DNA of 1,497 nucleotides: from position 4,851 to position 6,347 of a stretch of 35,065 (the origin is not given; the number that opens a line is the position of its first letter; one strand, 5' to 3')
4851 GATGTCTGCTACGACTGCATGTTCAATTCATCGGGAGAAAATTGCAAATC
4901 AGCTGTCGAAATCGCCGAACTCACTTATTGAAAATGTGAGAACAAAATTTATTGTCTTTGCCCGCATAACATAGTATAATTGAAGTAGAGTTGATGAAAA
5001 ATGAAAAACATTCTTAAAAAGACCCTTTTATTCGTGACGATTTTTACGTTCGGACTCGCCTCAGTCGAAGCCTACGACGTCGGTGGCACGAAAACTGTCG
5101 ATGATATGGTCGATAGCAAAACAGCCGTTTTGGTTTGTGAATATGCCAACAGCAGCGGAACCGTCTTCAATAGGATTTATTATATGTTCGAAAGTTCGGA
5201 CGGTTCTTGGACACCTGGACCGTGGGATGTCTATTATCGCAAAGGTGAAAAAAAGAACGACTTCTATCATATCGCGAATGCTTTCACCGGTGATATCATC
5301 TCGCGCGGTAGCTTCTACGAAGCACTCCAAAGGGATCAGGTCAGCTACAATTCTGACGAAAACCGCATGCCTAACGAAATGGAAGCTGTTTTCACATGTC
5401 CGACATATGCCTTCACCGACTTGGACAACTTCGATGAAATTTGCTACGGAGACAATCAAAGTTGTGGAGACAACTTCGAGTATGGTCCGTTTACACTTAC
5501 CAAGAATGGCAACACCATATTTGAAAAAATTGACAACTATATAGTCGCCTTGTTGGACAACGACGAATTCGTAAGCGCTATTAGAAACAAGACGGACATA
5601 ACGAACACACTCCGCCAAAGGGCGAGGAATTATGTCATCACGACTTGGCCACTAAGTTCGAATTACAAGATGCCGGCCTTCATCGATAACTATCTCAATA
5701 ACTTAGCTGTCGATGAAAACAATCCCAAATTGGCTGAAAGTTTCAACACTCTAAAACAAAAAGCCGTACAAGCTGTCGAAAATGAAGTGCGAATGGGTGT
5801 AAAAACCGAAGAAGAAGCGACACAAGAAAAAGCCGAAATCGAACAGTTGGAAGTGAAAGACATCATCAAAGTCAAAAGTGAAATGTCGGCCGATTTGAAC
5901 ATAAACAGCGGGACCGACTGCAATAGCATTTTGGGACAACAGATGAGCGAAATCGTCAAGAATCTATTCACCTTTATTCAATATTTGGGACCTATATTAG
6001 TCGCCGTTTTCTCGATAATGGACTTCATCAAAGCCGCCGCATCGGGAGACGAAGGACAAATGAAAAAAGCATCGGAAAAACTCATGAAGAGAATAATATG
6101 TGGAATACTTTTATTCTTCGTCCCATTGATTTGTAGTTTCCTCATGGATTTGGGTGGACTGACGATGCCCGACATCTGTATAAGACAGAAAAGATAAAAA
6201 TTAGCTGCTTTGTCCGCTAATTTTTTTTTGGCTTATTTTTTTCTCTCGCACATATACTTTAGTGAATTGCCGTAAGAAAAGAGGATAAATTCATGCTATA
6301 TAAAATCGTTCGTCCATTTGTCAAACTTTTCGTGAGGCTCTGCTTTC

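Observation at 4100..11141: Four paralogous VirB2-like modules sharing a conserved cysteine signature (N-proximal Cys plus C-terminal CYxC-x8-C)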

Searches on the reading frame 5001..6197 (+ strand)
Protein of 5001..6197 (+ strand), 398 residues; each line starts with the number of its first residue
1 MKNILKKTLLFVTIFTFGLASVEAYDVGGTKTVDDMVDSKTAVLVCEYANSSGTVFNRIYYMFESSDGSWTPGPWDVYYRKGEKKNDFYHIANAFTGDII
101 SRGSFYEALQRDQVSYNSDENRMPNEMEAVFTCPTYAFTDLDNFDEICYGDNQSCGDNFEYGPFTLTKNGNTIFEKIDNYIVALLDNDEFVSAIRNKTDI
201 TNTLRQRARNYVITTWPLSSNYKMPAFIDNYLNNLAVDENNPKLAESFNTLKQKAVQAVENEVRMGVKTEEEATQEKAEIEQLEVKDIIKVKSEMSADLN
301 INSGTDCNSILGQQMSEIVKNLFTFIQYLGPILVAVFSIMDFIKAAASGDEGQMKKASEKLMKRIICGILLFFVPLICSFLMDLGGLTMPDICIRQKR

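Call 4: search_protein_families(library=pfam, proteins=[window:5001-6197:+], max_evalue=1)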
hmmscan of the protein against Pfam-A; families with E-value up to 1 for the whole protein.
window:5001-6197:+ (398 aa): 2 families
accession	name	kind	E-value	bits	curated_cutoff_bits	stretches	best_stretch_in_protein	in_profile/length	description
PF18895.5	T4SS_pilin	-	1.9e-07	31.5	26.6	1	313-381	3-71/71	Type IV secretion system pilin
PF18446.7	DUF5611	-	0.1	13.8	25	0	223-284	17-76/102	Domain of unknown function (DUF5611)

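Call 5: search_protein_families(library=ncbifam, proteins=[window:5001-6197:+], max_evalue=1)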
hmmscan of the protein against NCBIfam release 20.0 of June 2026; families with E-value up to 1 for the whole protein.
window:5001-6197:+ (398 aa): 3 families
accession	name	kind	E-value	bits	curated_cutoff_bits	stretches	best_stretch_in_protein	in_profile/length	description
TIGR01282.1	nifD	equivalog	0.051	12.3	653.55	1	171-264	226-320/466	nitrogenase molybdenum-iron protein alpha chain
NF045848.1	MMCAP2_0566_fam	domain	0.14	11.5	90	1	319-382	54-117/322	MMCAP2_0566 family conjugal transfer protein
NF046011.1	MAG4940_fam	subfamily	0.73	9.1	35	1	323-382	220-278/286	MAG4940 family membrane protein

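Call 24: find_homologous_proteins(query=window:5001-6197:+, max_evalue=0.001)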
Query window:5001-6197:+ (398 aa): 14 proteins with E <= 0.001 among 3951 candidates.
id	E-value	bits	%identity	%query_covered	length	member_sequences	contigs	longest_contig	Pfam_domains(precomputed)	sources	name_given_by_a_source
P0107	1.8e-264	895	99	100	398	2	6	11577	PF18895.6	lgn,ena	-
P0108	6.8e-108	379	44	99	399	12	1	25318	PF18895.6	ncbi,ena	-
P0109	2.7e-105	371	45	99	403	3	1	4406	PF18895.6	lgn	-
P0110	1.8e-100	355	42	98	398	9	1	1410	PF18895.6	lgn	-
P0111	5.4e-95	337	44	90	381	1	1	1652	-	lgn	-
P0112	6.7e-73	264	40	99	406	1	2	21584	-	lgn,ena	-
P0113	1.0e-71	260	36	99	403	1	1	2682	-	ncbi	-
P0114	2.5e-68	249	36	93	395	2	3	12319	PF18895.6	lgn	-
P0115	6.7e-68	248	35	99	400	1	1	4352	-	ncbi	-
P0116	1.2e-61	227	36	99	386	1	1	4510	-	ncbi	-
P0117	2.7e-60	223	36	90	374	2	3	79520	-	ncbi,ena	-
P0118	1.4e-51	194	34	99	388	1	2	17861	-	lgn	-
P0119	4.4e-19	87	40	32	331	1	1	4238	-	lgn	-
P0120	5.2e-19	87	41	31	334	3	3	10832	-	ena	-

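Call 46: predict_structure(alignment_id=A5)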
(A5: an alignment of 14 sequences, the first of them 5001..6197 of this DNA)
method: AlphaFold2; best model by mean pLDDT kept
length: 398 residues; sequences in the alignment: 14
mean_pLDDT: 78.3   pTM: 0.63
mean pLDDT of the five models: 78.3, 75.9, 74.2, 73.7, 72.8
residues with pLDDT >= 90: 131; 70-90: 182; 50-70: 39; < 50: 46
segments of 3 or more residues with pLDDT < 50: 19-29, 294-314, 385-398
pLDDT, mean of each block of 10 residues (from residue 1): 74 62 39 84 93 91 80 80 74 83 88 86 90 92 84 81 86 91 90 90 94 88 91 87 89 94 93 93 89 47 43 53 72 76 72 73 76 72 47 38
secondary structure, 60 per line:
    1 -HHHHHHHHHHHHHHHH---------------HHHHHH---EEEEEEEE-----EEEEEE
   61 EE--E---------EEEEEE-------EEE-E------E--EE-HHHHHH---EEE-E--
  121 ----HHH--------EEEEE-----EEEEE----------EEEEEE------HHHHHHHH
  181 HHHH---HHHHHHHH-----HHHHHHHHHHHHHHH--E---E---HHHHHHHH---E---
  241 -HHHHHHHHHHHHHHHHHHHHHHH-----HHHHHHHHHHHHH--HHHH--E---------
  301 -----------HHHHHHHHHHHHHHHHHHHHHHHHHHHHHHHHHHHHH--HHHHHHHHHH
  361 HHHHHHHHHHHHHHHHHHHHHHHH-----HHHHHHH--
elements in order: H2-17 H33-38 E42-49 E55-62 E75-80 E88-90 H105-110 E114-116 E136-140 E146-150 E161-166 H173-184 H188-195 H201-215 H226-233 H242-264 H270-282 H285-288 H312-348 H351-384 H390-396

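Call 51: fold_search(model_id=the predicted structure, library=pdb)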
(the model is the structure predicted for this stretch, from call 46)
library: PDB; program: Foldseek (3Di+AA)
matches with E <= 10: 139; with E <= 0.001: 0
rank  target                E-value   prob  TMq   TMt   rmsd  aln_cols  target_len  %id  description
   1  5jje_B                1.5e+00  0.69  0.14  0.60   3.2        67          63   25  Structure of the SRII/HtrII Complex in I212121 space group ("U" shape) (released 2017-02-15)
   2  4gyc_B                1.6e+00  0.69  0.11  0.55   2.7        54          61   26  Structure of the SRII(D75N mutant)/HtrII Complex in I212121 space group ("U" shape) (released 2013-05-08)
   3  7nm6_A                1.6e+00  0.35  0.10  0.17   6.2        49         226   18  Crystal structure of Paradendryphiella salina PL7A alginate lyase mutant Y223F in complex with di-mannuronic acid (released 2022-03-02)
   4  7a0g_AAA              1.7e+00  0.06  0.14  0.16  26.4       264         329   14  Structure of the SmhB pore of the tripartite alpha-pore forming toxin, Smh, from Serratia marcescens. (released 2021-03-31)
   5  4dyu_D                1.7e+00  0.05  0.09  0.18  16.6       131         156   10  The crystal structure of DNA starvation/stationary phase protection protein Dps from Yersinia pestis KIM 10 (released 2012-03-14)
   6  8qoe_A                1.7e+00  0.05  0.12  0.09  20.6       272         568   11  Inward-facing conformation of the ABC transporter BmrA (released 2023-12-20)
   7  7ncz_A                1.8e+00  0.21  0.10  0.17   9.4        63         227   21  Crystal structure of Paradendryphiella salina PL7A alginate lyase mutant Y223F in complex with hexa-mannuronic acid (released 2022-03-02)
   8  2vfx_E                1.8e+00  0.06  0.06  0.12  16.2        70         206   24  Structure of the Symmetric Mad2 Dimer (released 2008-03-18)
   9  4q8k                  1.9e+00  0.13  0.09  0.14   6.1        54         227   15  Crystal structure of polysaccharide lyase family 18 aly-SJ02 P-CATD (released 2014-09-17)
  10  7xge_G                1.9e+00  0.11  0.11  0.25  27.6       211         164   11  Crystal structure of MCL-1 in complex with computationally designed inhibitor protein (released 2022-07-20)
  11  9ngj_A                1.9e+00  0.04  0.11  0.08  19.9       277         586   12  CryoEM structure of human ABCD3 bound to Phytanoyl-CoA (released 2025-12-17)
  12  5jjn_B                2.0e+00  0.66  0.12  0.57   2.6        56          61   25  Structure of the SRII/HtrII(G83F) Complex in P212121 space group ("V" shape) (released 2017-02-15)
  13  6ywf                  2.0e+00  0.30  0.10  0.17   6.3        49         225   18  Crystal structure of Paradendryphiella salina PL7A alginate lyase (released 2021-05-12)
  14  7p25_A                2.0e+00  0.21  0.10  0.17   9.4        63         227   21  Crystal structure of Paradendryphiella salina PL7A alginate lyase in complex with hexa-mannuronic acid products (released 2022-07-13)
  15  3fb2_B                2.0e+00  0.06  0.12  0.19  20.6       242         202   14  Crystal structure of the human brain alpha spectrin repeats 15 and 16. Northeast Structural Genomics Consortium target (released 2008-11-25)
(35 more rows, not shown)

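Call 81: search_protein_families(library=phrogs, proteins=[window:5001-6197:+], max_evalue=0.1)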
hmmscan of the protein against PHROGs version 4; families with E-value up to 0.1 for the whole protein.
window:5001-6197:+ (398 aa): 0 families
